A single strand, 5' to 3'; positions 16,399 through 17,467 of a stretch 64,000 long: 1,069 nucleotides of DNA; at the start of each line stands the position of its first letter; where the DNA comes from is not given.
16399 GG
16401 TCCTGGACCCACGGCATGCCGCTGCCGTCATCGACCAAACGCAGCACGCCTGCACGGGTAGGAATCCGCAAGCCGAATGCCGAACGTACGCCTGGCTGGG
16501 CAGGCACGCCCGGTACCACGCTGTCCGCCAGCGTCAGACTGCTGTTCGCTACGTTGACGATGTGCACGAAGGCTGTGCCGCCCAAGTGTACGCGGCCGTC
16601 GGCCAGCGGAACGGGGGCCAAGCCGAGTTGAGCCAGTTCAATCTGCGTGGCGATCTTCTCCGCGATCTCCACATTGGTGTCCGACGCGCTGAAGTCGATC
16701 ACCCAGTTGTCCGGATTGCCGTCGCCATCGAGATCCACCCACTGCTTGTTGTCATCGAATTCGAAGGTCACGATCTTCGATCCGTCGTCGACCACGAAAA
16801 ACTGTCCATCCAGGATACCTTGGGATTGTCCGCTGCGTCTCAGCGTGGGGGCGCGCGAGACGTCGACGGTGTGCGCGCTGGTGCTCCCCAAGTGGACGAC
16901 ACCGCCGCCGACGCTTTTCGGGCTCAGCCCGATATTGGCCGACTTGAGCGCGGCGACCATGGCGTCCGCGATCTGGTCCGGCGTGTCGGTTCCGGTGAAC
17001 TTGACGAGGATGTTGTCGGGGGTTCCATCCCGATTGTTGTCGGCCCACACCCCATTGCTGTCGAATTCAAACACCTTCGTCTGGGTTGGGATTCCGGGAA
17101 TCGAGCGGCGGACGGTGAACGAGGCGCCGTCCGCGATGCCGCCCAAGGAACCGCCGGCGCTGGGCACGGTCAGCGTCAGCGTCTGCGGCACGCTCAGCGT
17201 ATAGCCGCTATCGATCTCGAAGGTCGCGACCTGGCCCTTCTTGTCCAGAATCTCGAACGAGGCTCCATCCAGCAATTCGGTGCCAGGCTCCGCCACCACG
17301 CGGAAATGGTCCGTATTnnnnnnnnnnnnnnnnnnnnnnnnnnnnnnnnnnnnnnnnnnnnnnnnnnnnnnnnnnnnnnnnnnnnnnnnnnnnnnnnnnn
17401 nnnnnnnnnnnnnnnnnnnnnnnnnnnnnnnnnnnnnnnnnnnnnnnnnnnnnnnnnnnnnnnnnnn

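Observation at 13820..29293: About 30 copies of an unrecognised ~100-aa bipartite module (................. hairpin + IAxxIxxAI helix + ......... strand)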

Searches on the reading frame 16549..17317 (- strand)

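Call 35: find_related_loci(query=window:16549-17302:-, collection=genome_contigs, flank=1000)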
Query window:16549-17302:- (251 aa) in genome_contigs; peptide patterns used: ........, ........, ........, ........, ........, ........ (x = any residue, [..] = any of these).
171 stretches matched a pattern; 1 encode a relative of the query (tblastn E <= 1e-3); 1 distinct loci.
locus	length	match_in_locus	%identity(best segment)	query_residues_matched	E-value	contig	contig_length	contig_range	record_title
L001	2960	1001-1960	94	1-251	7e-162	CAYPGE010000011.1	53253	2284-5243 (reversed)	MAG TPA_asm: uncultured Pirellulaceae bacterium isolate binchicken_co111_480 genome assembly, contig: NODE_1073_length_5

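Call 44: find_homologous_proteins(query=window:16549-17317:-, max_evalue=0.001)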
Query window:16549-17317:- (256 aa): 1 proteins with E <= 0.001 among 5079 candidates.
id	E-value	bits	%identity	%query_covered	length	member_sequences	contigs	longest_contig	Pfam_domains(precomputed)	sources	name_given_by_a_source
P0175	7.6e-43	165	53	65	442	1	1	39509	-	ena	-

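Call 55: predict_structure(alignment_id=A4)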
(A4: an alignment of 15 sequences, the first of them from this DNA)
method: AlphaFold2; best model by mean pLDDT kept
length: 256 residues; sequences in the alignment: 15
mean_pLDDT: 70.9   pTM: 0.47
mean pLDDT of the five models: 70.9, 69.6, 69.0, 68.9, 66.2
residues with pLDDT >= 90: 25; 70-90: 134; 50-70: 50; < 50: 47
segments of 3 or more residues with pLDDT < 50: 1-14, 37-46, 55-58, 149-165
pLDDT, mean of each block of 10 residues (from residue 1): 26 54 60 54 47 49 79 78 88 86 89 86 90 82 62 41 55 80 86 75 85 87 90 82 68 54
secondary structure, 60 per line:
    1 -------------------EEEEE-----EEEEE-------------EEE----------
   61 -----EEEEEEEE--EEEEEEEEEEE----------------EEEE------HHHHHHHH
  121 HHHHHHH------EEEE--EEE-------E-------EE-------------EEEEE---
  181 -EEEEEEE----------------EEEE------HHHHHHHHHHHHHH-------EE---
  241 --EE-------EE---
elements in order: E20-24 E30-34 E48-50 E66-73 E76-86 E103-106 H113-127 E134-137 E140-142 E173-177 E182-188 E205-208 H215-228

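Call 70: fold_search(model_id=the predicted structure, library=pdb)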
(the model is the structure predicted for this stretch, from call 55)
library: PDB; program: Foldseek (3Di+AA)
matches with E <= 10: 134; with E <= 0.001: 0
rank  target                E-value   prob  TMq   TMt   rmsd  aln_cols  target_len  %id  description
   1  4nx9                  7.6e-02  0.51  0.21  0.19  15.3       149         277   20  Crystal structure of Pseudomonas aeruginosa flagellin FliC (released 2014-01-29)
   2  3pjy_A                6.6e-01  0.18  0.13  0.21   6.4        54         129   18  Crystal structure of a putative transcription regulator (R01717) from Sinorhizobium meliloti 1021 at 1.55 A resolution (released 2010-12-22)
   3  7y1c_Y                7.5e-01  0.07  0.21  0.08  26.3       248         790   12  CryoEM structure of Klebsiella phage Kp9 tail complex applied with C6 symmetry (released 2023-06-14)
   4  4k15_B                9.6e-01  0.15  0.09  0.17  10.6        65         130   12  2.75 Angstrom Crystal Structure of Hypothetical Protein lmo2686 from Listeria monocytogenes EGD-e (released 2013-04-17)
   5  4k15_C                1.2e+00  0.13  0.09  0.17  10.7        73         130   12  2.75 Angstrom Crystal Structure of Hypothetical Protein lmo2686 from Listeria monocytogenes EGD-e (released 2013-04-17)
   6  3pjy_B                1.3e+00  0.11  0.12  0.20   5.9        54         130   18  Crystal structure of a putative transcription regulator (R01717) from Sinorhizobium meliloti 1021 at 1.55 A resolution (released 2010-12-22)
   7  9u4r_AC               1.5e+00  0.14  0.21  0.13   5.5       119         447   15  Structure of the intial complex in filament assembly at 3.23 angstroms resolution, conformation 2. (released 2026-03-25)
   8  8otz_XL               1.6e+00  0.05  0.11  0.14  14.7       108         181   10  48-nm repeat of the native axonemal doublet microtubule from bovine sperm (released 2023-11-22)
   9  5uqp_B                1.7e+00  0.06  0.08  0.17  15.5        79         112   10  The crystal structure of cupin protein from Rhodococcus jostii RHA1 (released 2017-02-22)
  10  8snb_3A               1.9e+00  0.05  0.08  0.11  14.0        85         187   12  atomic model of sea urchin sperm doublet microtubule (48-nm periodicity) (released 2023-06-28)
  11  2p4v_A                2.1e+00  0.06  0.15  0.22   9.5       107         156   16  Crystal structure of the transcript cleavage factor, GreB at 2.6A resolution (released 2008-01-22)
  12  9m67_A                2.3e+00  0.12  0.21  0.14   5.5       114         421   16  the flagellar filament cap FliD in complex with FliC (released 2025-12-03)
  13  3aoi_X                2.3e+00  0.06  0.14  0.21   9.6       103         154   13  RNA polymerase-Gfh1 complex (Crystal type 2) (released 2010-12-08)
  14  4z2z_A                2.3e+00  0.04  0.08  0.15  12.2        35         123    8  New crystal structure of yeast Ddi1 aspartyl protease reveals substrate engagement mode (released 2016-04-13)
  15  5uqp_A                2.4e+00  0.05  0.08  0.17  15.5        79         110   10  The crystal structure of cupin protein from Rhodococcus jostii RHA1 (released 2017-02-22)
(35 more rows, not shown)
